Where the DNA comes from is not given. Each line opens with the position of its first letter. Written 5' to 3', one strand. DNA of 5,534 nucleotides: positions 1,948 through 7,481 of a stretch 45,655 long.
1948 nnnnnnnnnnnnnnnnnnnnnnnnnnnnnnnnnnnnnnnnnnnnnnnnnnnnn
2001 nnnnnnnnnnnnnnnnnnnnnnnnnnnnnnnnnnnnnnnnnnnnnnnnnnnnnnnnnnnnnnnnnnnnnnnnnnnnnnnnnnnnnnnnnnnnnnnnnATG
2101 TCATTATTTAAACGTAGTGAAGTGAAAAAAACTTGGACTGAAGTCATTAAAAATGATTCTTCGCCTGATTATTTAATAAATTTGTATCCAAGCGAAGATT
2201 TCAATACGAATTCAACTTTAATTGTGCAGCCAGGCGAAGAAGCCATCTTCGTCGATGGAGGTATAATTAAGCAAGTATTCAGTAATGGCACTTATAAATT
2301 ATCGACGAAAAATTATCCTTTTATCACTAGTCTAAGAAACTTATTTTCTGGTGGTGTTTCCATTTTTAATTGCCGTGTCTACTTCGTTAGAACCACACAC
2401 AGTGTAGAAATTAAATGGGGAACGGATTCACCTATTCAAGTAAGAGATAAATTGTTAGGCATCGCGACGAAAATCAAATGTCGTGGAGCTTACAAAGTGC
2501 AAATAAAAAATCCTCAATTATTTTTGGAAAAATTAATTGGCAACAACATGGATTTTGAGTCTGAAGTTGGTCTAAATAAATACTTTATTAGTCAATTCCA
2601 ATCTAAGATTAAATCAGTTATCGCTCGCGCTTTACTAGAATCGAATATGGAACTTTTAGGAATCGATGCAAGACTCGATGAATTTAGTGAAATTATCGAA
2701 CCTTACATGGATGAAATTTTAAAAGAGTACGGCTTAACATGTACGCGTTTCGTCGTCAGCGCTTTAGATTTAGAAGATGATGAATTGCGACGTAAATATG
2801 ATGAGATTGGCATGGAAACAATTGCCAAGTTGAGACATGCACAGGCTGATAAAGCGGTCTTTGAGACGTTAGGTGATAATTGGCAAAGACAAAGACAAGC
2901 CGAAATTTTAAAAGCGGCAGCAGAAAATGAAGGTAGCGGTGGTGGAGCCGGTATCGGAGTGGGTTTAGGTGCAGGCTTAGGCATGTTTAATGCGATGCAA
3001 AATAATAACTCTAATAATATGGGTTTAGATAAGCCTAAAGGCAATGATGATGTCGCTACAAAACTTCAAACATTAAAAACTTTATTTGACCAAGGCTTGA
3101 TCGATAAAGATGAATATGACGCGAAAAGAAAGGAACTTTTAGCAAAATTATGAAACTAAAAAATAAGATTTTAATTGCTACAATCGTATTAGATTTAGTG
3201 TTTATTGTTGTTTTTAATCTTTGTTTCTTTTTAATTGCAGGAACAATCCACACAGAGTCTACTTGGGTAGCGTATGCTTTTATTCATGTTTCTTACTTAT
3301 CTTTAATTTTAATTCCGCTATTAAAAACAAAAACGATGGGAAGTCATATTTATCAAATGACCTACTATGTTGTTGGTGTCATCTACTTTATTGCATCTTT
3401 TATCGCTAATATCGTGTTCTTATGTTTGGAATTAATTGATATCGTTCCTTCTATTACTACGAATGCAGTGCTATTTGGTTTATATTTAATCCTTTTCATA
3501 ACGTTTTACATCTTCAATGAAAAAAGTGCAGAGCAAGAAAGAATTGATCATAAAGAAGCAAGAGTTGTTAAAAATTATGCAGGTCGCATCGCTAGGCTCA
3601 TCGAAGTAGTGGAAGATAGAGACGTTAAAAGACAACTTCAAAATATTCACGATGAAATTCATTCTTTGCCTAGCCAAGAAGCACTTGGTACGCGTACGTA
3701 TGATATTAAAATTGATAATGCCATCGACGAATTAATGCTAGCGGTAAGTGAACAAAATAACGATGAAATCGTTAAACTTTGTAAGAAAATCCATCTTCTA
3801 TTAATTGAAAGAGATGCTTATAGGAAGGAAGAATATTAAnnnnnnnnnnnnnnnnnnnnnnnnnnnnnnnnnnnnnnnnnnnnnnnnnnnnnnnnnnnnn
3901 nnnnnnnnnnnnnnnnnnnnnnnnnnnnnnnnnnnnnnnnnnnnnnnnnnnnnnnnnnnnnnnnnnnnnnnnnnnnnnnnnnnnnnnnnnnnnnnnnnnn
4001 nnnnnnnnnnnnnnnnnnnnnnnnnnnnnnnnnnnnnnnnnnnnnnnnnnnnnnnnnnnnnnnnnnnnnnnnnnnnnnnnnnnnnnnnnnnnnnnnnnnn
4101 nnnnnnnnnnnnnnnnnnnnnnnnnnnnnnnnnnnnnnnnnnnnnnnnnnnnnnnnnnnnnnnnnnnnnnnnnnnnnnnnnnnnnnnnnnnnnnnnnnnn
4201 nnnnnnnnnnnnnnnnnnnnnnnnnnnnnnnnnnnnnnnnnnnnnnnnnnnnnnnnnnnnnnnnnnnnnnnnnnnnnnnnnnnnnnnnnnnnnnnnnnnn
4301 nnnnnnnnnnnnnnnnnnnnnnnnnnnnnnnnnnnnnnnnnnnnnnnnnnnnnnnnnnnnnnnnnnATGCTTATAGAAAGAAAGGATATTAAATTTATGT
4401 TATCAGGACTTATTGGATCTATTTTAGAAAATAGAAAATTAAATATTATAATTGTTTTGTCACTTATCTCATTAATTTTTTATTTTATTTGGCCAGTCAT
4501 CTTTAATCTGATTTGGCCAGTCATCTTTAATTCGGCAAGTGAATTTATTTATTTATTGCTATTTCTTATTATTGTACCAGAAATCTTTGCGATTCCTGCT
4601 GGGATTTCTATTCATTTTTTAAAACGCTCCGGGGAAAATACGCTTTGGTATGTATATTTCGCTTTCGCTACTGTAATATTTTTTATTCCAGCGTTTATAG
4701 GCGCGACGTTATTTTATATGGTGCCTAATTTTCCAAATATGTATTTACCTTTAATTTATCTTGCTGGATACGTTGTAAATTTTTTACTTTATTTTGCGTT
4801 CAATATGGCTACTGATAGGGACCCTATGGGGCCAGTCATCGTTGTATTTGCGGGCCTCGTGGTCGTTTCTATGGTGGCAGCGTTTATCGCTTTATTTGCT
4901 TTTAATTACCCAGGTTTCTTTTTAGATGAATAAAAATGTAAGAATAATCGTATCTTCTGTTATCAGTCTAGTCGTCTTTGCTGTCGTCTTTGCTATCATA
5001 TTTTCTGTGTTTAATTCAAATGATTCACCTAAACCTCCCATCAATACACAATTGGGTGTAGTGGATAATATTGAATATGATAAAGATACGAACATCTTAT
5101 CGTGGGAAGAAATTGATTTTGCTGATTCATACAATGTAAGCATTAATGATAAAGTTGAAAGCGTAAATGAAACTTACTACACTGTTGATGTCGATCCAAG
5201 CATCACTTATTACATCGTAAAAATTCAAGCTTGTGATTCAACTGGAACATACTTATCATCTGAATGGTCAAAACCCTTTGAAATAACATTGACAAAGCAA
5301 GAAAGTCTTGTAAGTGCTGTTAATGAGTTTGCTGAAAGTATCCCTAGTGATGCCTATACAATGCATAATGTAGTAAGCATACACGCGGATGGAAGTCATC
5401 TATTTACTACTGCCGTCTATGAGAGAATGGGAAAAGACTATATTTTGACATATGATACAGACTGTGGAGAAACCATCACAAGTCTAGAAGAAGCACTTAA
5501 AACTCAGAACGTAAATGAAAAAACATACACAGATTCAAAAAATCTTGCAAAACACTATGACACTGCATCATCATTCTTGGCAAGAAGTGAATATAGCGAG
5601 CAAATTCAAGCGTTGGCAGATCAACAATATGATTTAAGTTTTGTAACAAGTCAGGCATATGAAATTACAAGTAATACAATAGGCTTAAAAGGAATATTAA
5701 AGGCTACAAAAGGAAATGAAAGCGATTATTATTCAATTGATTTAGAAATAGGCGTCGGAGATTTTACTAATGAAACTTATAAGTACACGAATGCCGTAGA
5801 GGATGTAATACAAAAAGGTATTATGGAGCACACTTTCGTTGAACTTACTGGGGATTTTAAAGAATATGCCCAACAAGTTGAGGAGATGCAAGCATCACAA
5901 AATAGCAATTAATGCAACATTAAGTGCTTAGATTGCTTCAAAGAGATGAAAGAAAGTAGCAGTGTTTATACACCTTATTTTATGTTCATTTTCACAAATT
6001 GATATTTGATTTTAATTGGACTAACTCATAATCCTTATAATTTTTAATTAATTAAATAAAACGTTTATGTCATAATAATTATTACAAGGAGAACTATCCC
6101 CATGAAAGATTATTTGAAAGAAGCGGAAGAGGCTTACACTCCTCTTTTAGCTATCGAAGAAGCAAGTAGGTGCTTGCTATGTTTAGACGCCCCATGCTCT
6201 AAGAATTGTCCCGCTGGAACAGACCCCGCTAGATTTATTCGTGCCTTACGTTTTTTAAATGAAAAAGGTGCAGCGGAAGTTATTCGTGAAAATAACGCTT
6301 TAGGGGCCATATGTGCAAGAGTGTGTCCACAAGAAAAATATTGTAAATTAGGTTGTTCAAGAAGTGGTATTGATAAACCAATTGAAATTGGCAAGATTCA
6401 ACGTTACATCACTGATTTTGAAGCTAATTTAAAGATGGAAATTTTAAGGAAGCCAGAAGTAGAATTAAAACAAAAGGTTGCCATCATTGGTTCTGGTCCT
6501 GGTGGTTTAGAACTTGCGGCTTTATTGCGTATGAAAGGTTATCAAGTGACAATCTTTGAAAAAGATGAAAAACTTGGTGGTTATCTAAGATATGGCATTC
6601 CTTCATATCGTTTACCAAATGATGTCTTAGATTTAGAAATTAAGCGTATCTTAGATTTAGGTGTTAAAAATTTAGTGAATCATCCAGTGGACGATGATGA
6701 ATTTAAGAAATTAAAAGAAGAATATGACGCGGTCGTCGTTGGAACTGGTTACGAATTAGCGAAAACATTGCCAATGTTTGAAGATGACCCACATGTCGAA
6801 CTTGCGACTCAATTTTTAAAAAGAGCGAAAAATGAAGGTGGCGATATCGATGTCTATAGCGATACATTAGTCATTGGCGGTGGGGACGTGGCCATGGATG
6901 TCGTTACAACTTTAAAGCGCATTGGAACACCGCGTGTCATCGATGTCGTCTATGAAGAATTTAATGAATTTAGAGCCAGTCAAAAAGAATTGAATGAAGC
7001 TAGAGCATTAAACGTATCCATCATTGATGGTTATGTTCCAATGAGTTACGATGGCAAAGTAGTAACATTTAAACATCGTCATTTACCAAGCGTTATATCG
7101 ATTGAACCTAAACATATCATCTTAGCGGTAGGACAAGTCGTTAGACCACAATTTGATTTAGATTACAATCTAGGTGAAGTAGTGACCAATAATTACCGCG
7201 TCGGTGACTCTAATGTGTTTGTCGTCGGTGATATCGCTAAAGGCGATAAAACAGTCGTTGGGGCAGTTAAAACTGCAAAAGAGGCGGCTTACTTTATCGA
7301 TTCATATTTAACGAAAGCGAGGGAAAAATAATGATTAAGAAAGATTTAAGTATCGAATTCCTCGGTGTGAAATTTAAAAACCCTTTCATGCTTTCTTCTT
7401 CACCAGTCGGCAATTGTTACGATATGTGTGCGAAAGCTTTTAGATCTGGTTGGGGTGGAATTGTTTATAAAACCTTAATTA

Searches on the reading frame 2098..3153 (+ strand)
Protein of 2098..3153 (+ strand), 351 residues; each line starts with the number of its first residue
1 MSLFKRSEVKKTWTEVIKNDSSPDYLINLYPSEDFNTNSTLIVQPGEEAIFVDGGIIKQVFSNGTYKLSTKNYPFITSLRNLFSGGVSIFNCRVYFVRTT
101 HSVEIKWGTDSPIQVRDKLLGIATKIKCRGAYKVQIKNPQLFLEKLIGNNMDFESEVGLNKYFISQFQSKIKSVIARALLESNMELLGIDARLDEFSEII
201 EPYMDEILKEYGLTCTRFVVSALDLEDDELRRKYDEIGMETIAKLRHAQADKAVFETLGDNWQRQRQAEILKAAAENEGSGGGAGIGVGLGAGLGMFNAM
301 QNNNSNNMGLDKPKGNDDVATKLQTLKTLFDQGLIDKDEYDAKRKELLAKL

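Call 7: search_protein_families(library=pfam, proteins=[window:2098-3153:+], max_evalue=0.01)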
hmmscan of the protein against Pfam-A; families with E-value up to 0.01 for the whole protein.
window:2098-3153:+ (351 aa): 4 families
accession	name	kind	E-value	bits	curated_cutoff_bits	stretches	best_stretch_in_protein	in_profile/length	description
PF13421.11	Band_7_1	-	2.9e-37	128.8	24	1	37-233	13-202/211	SPFH domain-Band 7 family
PF09851.14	SHOCT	-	2.6e-08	33.8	27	1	322-348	2-28/28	Short C-terminal domain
PF01145.31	Band_7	-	8.8e-05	23.1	23.6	1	42-247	2-165/176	SPFH domain / Band 7 family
PF05120.17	GvpG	-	0.00035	21.1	30.6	1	319-351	33-65/67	Gas vesicle protein G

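Call 8: search_protein_families(library=padloc, proteins=[window:2098-3153:+], max_evalue=0.01)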
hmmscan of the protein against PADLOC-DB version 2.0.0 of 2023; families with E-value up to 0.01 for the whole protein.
window:2098-3153:+ (351 aa): 0 families

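Call 63: search_protein_families(library=ncbifam, proteins=[window:2098-3153:+], max_evalue=0.01)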
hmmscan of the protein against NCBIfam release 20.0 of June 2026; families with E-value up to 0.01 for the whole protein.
window:2098-3153:+ (351 aa): 0 families

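Call 86: search_solved_structures(query=window:2098-3153:+, max_evalue=0.01)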
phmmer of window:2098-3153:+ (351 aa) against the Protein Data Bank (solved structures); distinct sequences matched with E-value up to 0.01: 0.

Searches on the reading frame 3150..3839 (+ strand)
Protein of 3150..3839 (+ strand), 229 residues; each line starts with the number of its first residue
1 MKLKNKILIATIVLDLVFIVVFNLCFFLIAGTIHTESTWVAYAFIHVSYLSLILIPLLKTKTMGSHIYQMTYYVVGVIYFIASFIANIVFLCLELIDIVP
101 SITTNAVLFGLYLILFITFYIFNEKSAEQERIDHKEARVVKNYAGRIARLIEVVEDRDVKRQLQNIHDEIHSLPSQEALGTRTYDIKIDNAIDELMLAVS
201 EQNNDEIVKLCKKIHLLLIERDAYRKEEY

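Call 7: search_protein_families(library=pfam, proteins=[window:3150-3839:+], max_evalue=0.01)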
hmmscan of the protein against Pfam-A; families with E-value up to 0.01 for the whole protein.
window:3150-3839:+ (229 aa): 1 family
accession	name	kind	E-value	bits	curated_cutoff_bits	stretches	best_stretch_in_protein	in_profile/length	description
PF00335.26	Tetraspanin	-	0.00095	19.3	32.1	1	18-143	4-104/225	Tetraspanin family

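Call 8: search_protein_families(library=padloc, proteins=[window:3150-3839:+], max_evalue=0.01)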
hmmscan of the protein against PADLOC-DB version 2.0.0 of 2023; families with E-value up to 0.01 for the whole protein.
window:3150-3839:+ (229 aa): 0 families

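Call 63: search_protein_families(library=ncbifam, proteins=[window:3150-3839:+], max_evalue=0.01)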
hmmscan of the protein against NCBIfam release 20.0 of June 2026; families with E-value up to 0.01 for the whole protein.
window:3150-3839:+ (229 aa): 0 families

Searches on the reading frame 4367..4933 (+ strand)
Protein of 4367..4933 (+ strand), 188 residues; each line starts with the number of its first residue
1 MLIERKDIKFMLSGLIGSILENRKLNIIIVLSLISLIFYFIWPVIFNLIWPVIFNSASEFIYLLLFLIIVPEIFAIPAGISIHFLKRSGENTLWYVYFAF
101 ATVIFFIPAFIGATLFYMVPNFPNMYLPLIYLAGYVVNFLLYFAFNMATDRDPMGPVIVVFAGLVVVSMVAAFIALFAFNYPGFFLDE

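Call 7: search_protein_families(library=pfam, proteins=[window:4367-4933:+], max_evalue=0.01)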
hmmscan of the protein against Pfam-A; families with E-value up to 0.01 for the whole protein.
window:4367-4933:+ (188 aa): 0 families

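Call 8: search_protein_families(library=padloc, proteins=[window:4367-4933:+], max_evalue=0.01)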
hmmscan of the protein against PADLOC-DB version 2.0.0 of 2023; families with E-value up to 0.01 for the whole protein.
window:4367-4933:+ (188 aa): 1 family
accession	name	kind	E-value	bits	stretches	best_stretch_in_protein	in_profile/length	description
PDLC02434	Aga2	-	0.0031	14.9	1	21-86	295-358/370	-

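Call 63: search_protein_families(library=ncbifam, proteins=[window:4367-4933:+], max_evalue=0.01)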
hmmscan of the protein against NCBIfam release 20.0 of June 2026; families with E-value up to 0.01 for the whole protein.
window:4367-4933:+ (188 aa): 0 families

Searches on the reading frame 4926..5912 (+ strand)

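Call 7: search_protein_families(library=pfam, proteins=[window:4926-5912:+], max_evalue=0.01)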
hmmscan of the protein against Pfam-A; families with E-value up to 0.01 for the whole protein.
window:4926-5912:+ (328 aa): 0 families

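Call 8: search_protein_families(library=padloc, proteins=[window:4926-5912:+], max_evalue=0.01)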
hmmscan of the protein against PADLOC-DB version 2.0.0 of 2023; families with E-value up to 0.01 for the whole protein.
window:4926-5912:+ (328 aa): 1 family
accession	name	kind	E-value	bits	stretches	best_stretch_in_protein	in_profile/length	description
PDLC01271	Cas5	-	0.0018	16.4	1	21-176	11-115/170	CAS-I-B; effector_G5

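Call 63: search_protein_families(library=ncbifam, proteins=[window:4926-5912:+], max_evalue=0.01)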
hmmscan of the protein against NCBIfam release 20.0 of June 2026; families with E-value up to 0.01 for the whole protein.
window:4926-5912:+ (328 aa): 1 family
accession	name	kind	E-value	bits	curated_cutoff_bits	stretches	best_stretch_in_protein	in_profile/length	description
NF005750.0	PRK07574.1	equivalog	0.0064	15.6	329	0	187-256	130-199/386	NAD-dependent formate dehydrogenase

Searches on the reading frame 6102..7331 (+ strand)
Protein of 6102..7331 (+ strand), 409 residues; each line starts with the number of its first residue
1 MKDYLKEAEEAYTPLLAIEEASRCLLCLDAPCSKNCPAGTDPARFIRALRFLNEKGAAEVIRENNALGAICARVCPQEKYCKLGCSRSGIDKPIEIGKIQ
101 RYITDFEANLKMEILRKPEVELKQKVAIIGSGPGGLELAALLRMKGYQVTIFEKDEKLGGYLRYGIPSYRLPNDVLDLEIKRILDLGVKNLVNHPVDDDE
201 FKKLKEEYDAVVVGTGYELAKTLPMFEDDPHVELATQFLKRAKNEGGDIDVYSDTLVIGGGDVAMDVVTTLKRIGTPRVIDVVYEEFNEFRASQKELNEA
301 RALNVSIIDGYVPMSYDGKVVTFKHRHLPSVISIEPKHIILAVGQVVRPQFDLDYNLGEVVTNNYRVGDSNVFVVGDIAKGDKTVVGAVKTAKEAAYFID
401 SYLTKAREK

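Call 7: search_protein_families(library=pfam, proteins=[window:6102-7331:+], max_evalue=0.01)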
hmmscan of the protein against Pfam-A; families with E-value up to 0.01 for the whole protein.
window:6102-7331:+ (409 aa): 12 families
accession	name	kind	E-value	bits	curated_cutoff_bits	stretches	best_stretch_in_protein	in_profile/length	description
PF14691.11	Fer4_20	-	4.4e-31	107.4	25.8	1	5-109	5-110/113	Dihydroprymidine dehydrogenase domain II, 4Fe-4S cluster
PF07992.20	Pyr_redox_2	-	5.9e-17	62.5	26.1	1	125-391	2-290/291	Pyridine nucleotide-disulphide oxidoreductase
PF00070.33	Pyr_redox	-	6.7e-10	39.8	22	1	125-159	1-35/82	Pyridine nucleotide-disulphide oxidoreductase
PF13450.12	NAD_binding_8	-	9.3e-09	35.9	21.9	1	128-163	1-36/68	NAD(P)-binding Rossmann-like domain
PF01494.25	FAD_binding_3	-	3.9e-06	26.8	22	1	125-157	3-35/349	FAD binding domain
PF02254.24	TrkA_N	-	0.00087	20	23.8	0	126-157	1-32/116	TrkA-N domain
PF13738.12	Pyr_redox_3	-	0.0014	18.3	30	0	128-156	2-31/305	Pyridine nucleotide-disulphide oxidoreductase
PF03486.20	HI0933_like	-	0.0018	18.2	50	1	125-160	2-37/244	HI0933-like protein Rossmann domain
PF01266.30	DAO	-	0.0021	18.1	27.9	0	125-159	1-35/353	FAD dependent oxidoreductase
PF00890.30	FAD_binding_2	-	0.0024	17.5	20.4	1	126-163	2-39/414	FAD binding domain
PF00743.25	FMO-like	-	0.0041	16.1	22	0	124-164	2-42/532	Flavin-binding monooxygenase-like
PF01262.27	AlaDh_PNT_C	-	0.0081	16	23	0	111-158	14-63/214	Alanine dehydrogenase/PNT, C-terminal domain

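Call 8: search_protein_families(library=padloc, proteins=[window:6102-7331:+], max_evalue=0.01)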
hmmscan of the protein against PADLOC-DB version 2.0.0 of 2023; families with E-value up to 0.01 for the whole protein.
window:6102-7331:+ (409 aa): 3 families
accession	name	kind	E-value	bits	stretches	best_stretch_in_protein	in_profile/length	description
PDLC01086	C3a186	-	0.00029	18.3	1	125-161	2-38/384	"C-3?,4? desaturase"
PDLC04134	mad2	-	0.00042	17.3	1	97-247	269-390/492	mads_2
PDLC03858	LmuA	-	0.0055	13.2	0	121-157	52-89/827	-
